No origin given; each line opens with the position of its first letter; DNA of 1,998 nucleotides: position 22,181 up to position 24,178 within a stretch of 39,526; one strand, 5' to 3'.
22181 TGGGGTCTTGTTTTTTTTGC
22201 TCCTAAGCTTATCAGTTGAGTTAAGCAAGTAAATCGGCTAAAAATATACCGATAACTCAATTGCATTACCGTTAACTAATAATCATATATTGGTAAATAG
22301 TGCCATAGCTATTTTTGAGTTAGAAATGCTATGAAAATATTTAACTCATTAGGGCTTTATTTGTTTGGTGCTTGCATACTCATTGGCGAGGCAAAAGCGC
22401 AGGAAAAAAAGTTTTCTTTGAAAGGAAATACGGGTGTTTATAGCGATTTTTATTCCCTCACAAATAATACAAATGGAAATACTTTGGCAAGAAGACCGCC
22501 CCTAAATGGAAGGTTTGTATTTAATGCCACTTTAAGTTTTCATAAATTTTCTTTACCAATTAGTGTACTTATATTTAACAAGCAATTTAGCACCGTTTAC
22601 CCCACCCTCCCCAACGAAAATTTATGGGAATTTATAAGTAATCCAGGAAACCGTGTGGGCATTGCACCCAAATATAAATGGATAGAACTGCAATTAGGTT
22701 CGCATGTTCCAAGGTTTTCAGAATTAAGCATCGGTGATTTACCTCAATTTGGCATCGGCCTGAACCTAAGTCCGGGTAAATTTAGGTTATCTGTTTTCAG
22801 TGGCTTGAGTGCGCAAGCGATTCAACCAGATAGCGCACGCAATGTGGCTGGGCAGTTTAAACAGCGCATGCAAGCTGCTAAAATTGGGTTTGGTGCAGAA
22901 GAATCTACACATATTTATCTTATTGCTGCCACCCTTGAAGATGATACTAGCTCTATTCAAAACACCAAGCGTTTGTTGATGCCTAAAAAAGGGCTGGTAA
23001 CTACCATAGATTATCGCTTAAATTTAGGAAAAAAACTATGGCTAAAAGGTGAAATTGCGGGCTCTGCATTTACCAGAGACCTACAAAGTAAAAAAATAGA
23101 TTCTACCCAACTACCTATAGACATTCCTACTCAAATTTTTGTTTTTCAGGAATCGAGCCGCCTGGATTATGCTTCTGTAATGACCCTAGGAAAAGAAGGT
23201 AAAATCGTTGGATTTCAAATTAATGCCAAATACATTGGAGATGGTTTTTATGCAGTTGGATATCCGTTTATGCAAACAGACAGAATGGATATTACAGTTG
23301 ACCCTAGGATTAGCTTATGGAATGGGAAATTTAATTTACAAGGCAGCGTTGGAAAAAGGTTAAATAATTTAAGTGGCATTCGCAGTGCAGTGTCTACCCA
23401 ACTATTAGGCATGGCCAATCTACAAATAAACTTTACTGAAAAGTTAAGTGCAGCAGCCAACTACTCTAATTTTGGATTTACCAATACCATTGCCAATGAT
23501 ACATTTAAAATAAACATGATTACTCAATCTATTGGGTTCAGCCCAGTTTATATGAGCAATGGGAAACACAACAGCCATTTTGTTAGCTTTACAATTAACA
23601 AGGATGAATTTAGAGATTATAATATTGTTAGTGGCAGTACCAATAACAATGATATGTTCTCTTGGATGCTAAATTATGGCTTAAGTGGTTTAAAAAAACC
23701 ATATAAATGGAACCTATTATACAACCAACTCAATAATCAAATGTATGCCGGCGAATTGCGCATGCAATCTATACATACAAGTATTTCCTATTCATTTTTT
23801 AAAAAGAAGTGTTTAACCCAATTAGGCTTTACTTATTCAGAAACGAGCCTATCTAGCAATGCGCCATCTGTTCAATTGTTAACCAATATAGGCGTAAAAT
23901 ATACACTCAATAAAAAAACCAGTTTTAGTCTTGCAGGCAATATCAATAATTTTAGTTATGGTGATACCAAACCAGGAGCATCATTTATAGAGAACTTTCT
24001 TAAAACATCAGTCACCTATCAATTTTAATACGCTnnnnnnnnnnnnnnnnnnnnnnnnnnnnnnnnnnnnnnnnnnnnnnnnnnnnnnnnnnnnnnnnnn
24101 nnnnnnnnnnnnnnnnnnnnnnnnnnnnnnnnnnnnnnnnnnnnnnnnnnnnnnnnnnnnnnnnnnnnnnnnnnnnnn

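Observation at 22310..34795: Candidate uncharacterised envelope or cell-surface system: OM barrel + 1624-aa orphan protein + 6xFN3 protein, co-transcribed with its own LytTR two-component pair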

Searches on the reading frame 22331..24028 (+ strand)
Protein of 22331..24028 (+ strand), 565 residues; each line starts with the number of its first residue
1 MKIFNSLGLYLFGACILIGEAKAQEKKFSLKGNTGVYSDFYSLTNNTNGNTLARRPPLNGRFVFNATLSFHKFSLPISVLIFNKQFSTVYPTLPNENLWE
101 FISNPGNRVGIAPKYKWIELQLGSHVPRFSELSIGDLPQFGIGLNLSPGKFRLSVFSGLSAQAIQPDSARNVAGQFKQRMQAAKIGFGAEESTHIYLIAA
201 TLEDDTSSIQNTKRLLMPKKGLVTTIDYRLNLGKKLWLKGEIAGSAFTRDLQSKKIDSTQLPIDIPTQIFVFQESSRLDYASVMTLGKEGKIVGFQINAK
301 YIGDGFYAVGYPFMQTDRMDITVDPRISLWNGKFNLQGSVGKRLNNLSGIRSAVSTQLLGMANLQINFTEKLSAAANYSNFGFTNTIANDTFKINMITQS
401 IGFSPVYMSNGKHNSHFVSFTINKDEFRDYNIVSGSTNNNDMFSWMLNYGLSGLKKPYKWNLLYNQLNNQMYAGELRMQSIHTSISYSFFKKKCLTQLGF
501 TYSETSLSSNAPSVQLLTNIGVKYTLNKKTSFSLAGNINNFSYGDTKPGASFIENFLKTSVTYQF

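Call 4: search_protein_families(library=pfam, proteins=[window:22331-24028:+], max_evalue=0.01)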
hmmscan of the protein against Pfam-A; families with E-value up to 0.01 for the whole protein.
window:22331-24028:+ (565 aa): 0 families

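Call 5: search_protein_families(library=ncbifam, proteins=[window:22331-24028:+], max_evalue=1)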
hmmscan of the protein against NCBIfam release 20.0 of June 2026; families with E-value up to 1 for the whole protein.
window:22331-24028:+ (565 aa): 0 families

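Call 7: search_solved_structures(query=window:22331-24028:+, max_evalue=10)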
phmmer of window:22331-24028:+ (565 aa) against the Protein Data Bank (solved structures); distinct sequences matched with E-value up to 10: 0.

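Call 14: find_homologous_proteins(query=window:22331-24028:+)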
Query window:22331-24028:+ (565 aa): 101 proteins with E <= 0.001 among 6221 candidates.
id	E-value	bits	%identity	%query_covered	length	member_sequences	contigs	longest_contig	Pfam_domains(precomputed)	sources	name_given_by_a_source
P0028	0.0e+0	1236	98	100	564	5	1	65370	-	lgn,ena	-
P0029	0.0e+0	1053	82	100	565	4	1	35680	-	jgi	jgi:hypothetical protein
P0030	1.6e-255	867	68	99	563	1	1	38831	-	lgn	-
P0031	3.8e-167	575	46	100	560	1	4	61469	-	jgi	jgi:hypothetical protein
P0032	9.7e-167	574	47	99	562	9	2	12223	-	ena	-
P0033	3.6e-166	572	47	99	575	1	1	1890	-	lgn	-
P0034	1.1e-164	567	46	99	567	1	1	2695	-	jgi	jgi:hypothetical protein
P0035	3.5e-164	566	47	99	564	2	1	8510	-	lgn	-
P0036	4.9e-164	565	47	100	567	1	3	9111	-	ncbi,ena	-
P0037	1.4e-163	564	46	99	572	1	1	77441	-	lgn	-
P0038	2.7e-163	563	47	96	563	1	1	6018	-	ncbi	-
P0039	3.3e-163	562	46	96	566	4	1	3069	-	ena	-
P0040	4.9e-163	562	47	98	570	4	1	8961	-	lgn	-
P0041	1.3e-162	560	44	99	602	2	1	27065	-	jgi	-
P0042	2.1e-162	560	46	96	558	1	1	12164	-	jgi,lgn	-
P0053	4.0e-159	549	46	96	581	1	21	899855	-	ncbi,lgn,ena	-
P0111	1.4e-14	72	26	69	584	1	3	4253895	-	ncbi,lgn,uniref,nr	ncbi:TonB-dependent receptor [Chryseobacterium indoltheticum]|uniref:Outer membrane protein beta-bar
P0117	3.2e-14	71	24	88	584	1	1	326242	-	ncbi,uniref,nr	ncbi:TonB-dependent receptor [Chryseobacterium viscerum]|uniref:Outer membrane protein beta-barrel d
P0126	1.1e-9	56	26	67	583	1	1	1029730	-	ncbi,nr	ncbi:MAG: hypothetical protein C4K58_04495 [Flavobacteriaceae bacterium]|nr:MAG: hypothetical protei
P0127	2.4e-9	55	26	63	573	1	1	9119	PF19089.7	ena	-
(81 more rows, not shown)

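Call 17: find_encoding_contigs(protein=P0111, flank=10000, max_places=1)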
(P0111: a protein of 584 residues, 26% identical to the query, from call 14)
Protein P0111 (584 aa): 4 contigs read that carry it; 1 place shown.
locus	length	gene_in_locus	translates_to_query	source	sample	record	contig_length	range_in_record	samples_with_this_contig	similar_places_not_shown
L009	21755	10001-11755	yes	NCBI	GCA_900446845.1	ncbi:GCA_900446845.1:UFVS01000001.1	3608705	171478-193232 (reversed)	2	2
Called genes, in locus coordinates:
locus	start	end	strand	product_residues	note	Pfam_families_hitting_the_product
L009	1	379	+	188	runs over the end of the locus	-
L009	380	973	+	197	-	-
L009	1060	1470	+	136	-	-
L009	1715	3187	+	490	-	-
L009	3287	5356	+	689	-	PF00041:fn3 (faint)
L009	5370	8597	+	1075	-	PF07495:Y_Y_Y (faint), PF13573:SprB, PF18962:Por_Secre_tail (weak)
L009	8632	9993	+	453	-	PF18981:InlK_D3 (faint), PF18911:PKD_4 (faint), PF00801:PKD (weak)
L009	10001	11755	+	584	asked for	-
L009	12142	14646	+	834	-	PF02585:PIG-L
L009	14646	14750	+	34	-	-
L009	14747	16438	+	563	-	PF00474:SSF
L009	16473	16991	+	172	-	PF11138:DUF2911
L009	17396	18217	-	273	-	PF02129:Peptidase_S15 (faint), PF00561:Abhydrolase_1, PF12146:Hydrolase_4, PF12697:Abhydrolase_6, PF00326:Peptidase_S9 (faint)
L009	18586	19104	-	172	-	PF13462:Thioredoxin_4, PF01323:DSBA, PF13743:Thioredoxin_5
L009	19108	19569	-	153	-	PF00578:AhpC-TSA, PF08534:Redoxin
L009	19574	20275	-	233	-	PF06912:DUF1275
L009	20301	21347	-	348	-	PF00190:Cupin_1, PF05899:Cupin_3 (faint), PF07883:Cupin_2, PF14667:Polysacc_synt_C (faint), PF00190:Cupin_1, PF07883:Cupin_2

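Call 18: find_encoding_contigs(protein=P0053, flank=10000, max_places=1)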
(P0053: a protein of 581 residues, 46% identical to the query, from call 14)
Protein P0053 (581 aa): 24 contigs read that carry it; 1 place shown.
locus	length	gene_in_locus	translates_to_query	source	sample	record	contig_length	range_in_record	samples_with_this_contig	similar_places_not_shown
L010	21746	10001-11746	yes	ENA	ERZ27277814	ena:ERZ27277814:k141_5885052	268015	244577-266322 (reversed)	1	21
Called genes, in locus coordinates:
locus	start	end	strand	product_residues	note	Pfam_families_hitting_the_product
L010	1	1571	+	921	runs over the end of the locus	PF05496:RuvB_N (faint), PF00004:AAA, PF00158:Sigma54_activat (faint), PF01078:Mg_chelatase (faint), PF07728:AAA_5 (faint), PF17866:AAA_lid_6, PF00004:AAA, PF17866:AAA_lid_6, +6 more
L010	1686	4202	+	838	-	PF03030:H_PPase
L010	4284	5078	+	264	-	PF07929:PRiA4_ORF3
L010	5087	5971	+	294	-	PF01745:IPT, PF13238:AAA_18 (faint), PF01715:IPPT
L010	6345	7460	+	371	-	PF13506:Glyco_transf_21, PF00535:Glycos_transf_2, PF10111:Glyco_tranf_2_2 (weak), PF13641:Glyco_tranf_2_3, PF13632:Glyco_trans_2_3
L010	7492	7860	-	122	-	PF13380:CoA_binding_2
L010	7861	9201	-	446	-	PF00206:Lyase_1, PF08328:ASL_C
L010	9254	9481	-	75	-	-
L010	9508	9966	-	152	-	PF09413:DUF2007 (weak)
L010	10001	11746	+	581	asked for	-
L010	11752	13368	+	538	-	-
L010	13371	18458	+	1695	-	PF00801:PKD (faint), PF06832:BiPBP_C (faint), PF18911:PKD_4 (weak)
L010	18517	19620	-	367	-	PF16819:DUF5074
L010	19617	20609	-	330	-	-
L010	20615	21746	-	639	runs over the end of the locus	PF07715:Plug, PF00593:TonB_dep_Rec_b-barrel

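Call 29: search_solved_structures(query=A2, max_evalue=10)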
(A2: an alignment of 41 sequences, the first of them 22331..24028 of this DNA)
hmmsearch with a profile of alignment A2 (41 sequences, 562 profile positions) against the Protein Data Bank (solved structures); distinct sequences matched with E-value up to 10: 1.
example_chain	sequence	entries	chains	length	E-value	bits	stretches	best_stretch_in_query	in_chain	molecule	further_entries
1xmk_A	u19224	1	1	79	0.47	12.2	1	253-304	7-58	Double-stranded RNA-specific adenosine deaminase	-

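Call 30: search_protein_families(library=pfam, alignment_id=A2, max_evalue=1)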
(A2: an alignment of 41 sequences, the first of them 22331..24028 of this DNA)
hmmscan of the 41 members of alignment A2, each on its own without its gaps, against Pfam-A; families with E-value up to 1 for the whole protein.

A. member 1, window:22331-24028:+ (565 aa): 2 families
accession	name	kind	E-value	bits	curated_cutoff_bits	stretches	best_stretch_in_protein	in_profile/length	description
PF02880.22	PGM_PMM_III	-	0.13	12.9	20.7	1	176-205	56-85/115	Phosphoglucomutase/phosphomannomutase, alpha/beta/alpha domain III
PF12099.14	DUF3575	-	0.18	11.5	21.1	1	505-547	18-61/177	Protein of unknown function (DUF3575)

B. families by the number of members that match (of 41 scanned): 10 families
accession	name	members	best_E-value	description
PF13505.12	OMP_b-brl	4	0.0034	Outer membrane protein beta-barrel domain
PF19089.6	DUF5777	2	6.5e-08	Membrane bound beta barrel domain (DUF5777)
PF10677.15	DUF2490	2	0.018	Protein of unknown function (DUF2490)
PF13609.12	Porin_4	1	0.001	Gram-negative porin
PF11276.14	DUF3078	1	0.06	Protein of unknown function (DUF3078)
PF09420.15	Nop16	1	0.092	Ribosome biogenesis protein Nop16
PF01867.21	Cas_Cas1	1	0.12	CRISPR associated protein Cas1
PF03895.21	YadA_anchor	1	0.12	YadA-like membrane anchor domain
PF02880.22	PGM_PMM_III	1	0.13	Phosphoglucomutase/phosphomannomutase, alpha/beta/alpha domain III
PF12099.14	DUF3575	1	0.18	Protein of unknown function (DUF3575)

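Call 35: find_related_loci(query=A3, collection=genome_contigs, flank=10000)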
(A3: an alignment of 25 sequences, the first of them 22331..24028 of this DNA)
Query A3 (565 aa) in genome_contigs; peptide patterns used: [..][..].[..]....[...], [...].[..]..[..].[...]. (x = any residue, [..] = any of these).
128 stretches matched a pattern; 35 encode a relative of the query (tblastn E <= 1e-3); 35 distinct loci.
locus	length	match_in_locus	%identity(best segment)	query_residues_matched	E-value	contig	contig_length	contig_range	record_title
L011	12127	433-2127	82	1-565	0e+0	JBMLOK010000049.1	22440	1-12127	MAG: Bacteroidia bacterium isolate LE_173636 NODE_2906_length_22440_cov_9.309359, whole genome shotgun sequence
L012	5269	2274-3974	47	1-565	1e-176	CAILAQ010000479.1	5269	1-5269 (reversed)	MAG: uncultured Bacteroidetes bacterium isolate Kiruna3_bin-0623 genome assembly, contig: bin-0623:479/955, whole genome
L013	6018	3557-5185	47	23-565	3e-173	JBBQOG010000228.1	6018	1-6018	MAG: Bacteroidales bacterium isolate Co_metawrap_233 Cmw_233_k141_25215137_length_6018_cov_7.0000, whole genome shotgun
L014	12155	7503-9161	47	9-565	1e-168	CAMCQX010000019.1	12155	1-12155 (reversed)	MAG: Chitinophaga pinensis isolate ZE-03apr19-315 genome assembly, contig: ZE-03apr19-C9596, whole genome shotgun sequen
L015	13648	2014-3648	46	21-565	3e-167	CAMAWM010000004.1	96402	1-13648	MAG: Chitinophaga pinensis isolate MaH-04nov19-29 genome assembly, contig: MaH-04nov19-C294, whole genome shotgun sequen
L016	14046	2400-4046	45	21-565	4e-166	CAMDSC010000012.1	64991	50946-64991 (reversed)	MAG: Chitinophaga pinensis isolate TrH-25oct19-45 genome assembly, contig: TrH-25oct19-C607, whole genome shotgun sequen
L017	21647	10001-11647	46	21-565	7e-166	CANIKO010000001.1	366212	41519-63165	MAG: Bacteroidetes bacterium isolate RH-14apr17-313 genome assembly, contig: RH-14apr17-C23, whole genome shotgun sequen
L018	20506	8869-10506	47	16-565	3e-165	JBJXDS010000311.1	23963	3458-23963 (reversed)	MAG: Bacteroidia bacterium isolate P_effluent.bin.1 k127_285485, whole genome shotgun sequence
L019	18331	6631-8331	45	2-565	1e-164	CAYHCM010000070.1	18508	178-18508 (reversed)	MAG TPA_asm: uncultured Chitinophaga sp. isolate ERP119702_co1_292 genome assembly, contig: NODE_3400_length_18508_cov_4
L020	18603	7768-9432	45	9-565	5e-164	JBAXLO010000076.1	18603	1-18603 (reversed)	MAG: Bacteroidota bacterium isolate ELA429 MAG429_76, whole genome shotgun sequence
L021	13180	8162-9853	44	5-565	1e-163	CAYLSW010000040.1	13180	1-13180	MAG TPA_asm: uncultured Lentimicrobiaceae bacterium isolate SRP128015_co4_24 genome assembly, contig: NODE_1134_length_1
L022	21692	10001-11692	44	5-565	7e-163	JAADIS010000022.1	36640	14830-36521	MAG: Chlorobiota bacterium isolate M_MetaBat.65 contig-127_1724, whole genome shotgun sequence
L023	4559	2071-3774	44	2-565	2e-166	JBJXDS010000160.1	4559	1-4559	MAG: Bacteroidia bacterium isolate P_effluent.bin.1 k127_310275, whole genome shotgun sequence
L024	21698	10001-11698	43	2-565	1e-158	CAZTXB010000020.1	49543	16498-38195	MAG TPA_asm: uncultured Chitinophaga sp. isolate SRP150892_co2_495 genome assembly, contig: NODE_753_length_49543_cov_48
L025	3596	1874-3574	45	15-565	2e-163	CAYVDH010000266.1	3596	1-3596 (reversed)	MAG TPA_asm: uncultured Flavobacteriaceae bacterium isolate SRP107338_co1_164 genome assembly, contig: NODE_41014_length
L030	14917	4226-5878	40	11-565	3e-133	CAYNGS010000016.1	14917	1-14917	MAG TPA_asm: uncultured Flavipsychrobacter sp. isolate binchicken_co54_522 genome assembly, contig: NODE_7168_length_149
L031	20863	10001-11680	44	16-565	2e-158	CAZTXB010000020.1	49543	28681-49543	MAG TPA_asm: uncultured Chitinophaga sp. isolate SRP150892_co2_495 genome assembly, contig: NODE_753_length_49543_cov_48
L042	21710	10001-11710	29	12-565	4e-68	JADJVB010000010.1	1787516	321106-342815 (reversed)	MAG: Chitinophagaceae bacterium isolate Hirt_18-Q3-R61-65_MAXAC.324_sub tig00316361-10-17899750, whole genome shotgun se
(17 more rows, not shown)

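Call 47: predict_structure(alignment_id=A2)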
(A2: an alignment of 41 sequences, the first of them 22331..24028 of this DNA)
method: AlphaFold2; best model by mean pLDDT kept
length: 565 residues; sequences in the alignment: 41
mean_pLDDT: 86.5   pTM: 0.70
mean pLDDT of the five models: 86.5, 86.5, 85.1, 84.8, 83.6
residues with pLDDT >= 90: 303; 70-90: 205; 50-70: 52; < 50: 5
segments of 3 or more residues with pLDDT < 50: 22-24
pLDDT, mean of each block of 10 residues (from residue 1): 62 72 64 95 79 82 93 92 65 67 83 94 87 82 93 93 79 84 92 92 87 74 93 91 92 79 74 88 93 93 85 79 94 91 84 77 93 93 69 78 96 95 91 78 96 93 96 90 96 94 91 95 94 96 86 94 96
secondary structure, 60 per line:
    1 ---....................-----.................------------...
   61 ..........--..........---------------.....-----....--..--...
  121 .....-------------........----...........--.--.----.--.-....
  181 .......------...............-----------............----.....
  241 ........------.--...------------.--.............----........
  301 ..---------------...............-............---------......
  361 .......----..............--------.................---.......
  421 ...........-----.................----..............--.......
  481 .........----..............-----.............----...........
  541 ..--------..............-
elements in order: H4-23 E29-45 E58-70 E73-82 H98-102 E108-111 E118-125 E139-146 E151-161 E177-187 E194-205 E220-231 E236-248 E276-288 E293-302 E318-329 E334-345 E355-367 E372-385 E394-410 E414-431 E437-453 E458-471 E474-489 E494-507 E513-525 E530-542 E551-564

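Call 50: search_protein_families(library=pfam, proteins=[L018:10515-14645:+, L019:15572-18316:+, L021:9861-12971:+, L022:11700-15941:+, L030:5887-10602:+, L031:13033-17016:+, L031:17148-20843:+, L042:898-3282:+], max_evalue=0.01)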
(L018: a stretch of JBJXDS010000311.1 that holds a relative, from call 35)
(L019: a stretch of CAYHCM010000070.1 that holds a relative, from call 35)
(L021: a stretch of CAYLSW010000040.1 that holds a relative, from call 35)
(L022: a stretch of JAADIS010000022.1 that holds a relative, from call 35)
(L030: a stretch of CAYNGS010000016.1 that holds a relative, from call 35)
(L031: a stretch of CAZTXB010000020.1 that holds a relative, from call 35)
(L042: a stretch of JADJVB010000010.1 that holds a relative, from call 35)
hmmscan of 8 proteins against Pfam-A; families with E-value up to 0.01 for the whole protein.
L018:10515-14645:+ (1376 aa): 2 families
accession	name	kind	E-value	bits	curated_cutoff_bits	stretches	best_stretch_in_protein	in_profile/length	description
PF10728.14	DUF2520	-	0.00012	22.3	25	0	937-974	58-95/125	Domain of unknown function (DUF2520)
PF16683.11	TGase_elicitor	-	0.0062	15.8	25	0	987-1010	310-333/361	Transglutaminase elicitor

L019:15572-18316:+ (914 aa): 0 families

L021:9861-12971:+ (1036 aa): 2 families
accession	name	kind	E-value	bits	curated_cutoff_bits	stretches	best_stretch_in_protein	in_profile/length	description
PF06051.17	DUF928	-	3.2e-07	30.7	26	1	797-895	10-93/184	Domain of Unknown Function (DUF928)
PF07495.19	Y_Y_Y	-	5.4e-05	23.5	26.6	0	342-393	5-54/65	Y_Y_Y domain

L022:11700-15941:+ (1413 aa): 5 families
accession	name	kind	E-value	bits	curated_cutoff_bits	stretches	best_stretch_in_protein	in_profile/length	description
PF00041.27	fn3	-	1.8e-12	47.8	25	1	895-972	8-79/84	Fibronectin type III domain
PF16656.11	Pur_ac_phosph_N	-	8.4e-08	33.1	30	0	897-967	10-85/93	Purple acid Phosphatase, N-terminal domain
PF16655.11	PhoD_N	-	2.9e-05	24.9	30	0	920-965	34-78/90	PhoD-like phosphatase, N-terminal domain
PF07495.19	Y_Y_Y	-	0.00064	20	26.6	0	344-393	7-54/65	Y_Y_Y domain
PF21722.4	Gly_rich_2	-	0.0057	17.1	24.3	1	1207-1407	14-219/226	Glycine-rich domain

L030:5887-10602:+ (1571 aa): 1 family
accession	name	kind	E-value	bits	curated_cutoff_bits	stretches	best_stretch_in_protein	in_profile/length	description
PF00041.27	fn3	-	0.002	18.7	25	1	167-266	2-82/84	Fibronectin type III domain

L031:13033-17016:+ (1327 aa): 3 families
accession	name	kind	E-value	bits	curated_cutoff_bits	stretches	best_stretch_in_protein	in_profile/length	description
PF06051.17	DUF928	-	4.6e-06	27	26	0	336-372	60-94/184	Domain of Unknown Function (DUF928)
PF25788.1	Ig_Rha78A_N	-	0.00085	20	27.4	1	412-500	18-97/105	Rha78A-like, N-terminal immunoglobulin domain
PF02018.23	CBM_4_9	-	0.0056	17.5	25.9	0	522-619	2-86/136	Carbohydrate binding domain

L031:17148-20843:+ (1231 aa): 1 family
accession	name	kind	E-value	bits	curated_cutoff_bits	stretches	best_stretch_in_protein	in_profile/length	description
PF00353.25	HemolysinCabind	-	1.9e-51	171.9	23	13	900-934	1-35/36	RTX calcium-binding nonapeptide repeat (4 copies)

L042:898-3282:+ (794 aa): 1 family
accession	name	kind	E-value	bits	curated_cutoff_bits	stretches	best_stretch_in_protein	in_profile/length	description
PF17926.6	TetR_C_21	-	5.9e-06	26.9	26.2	0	184-254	15-86/111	Tetracyclin repressor-like, C-terminal domain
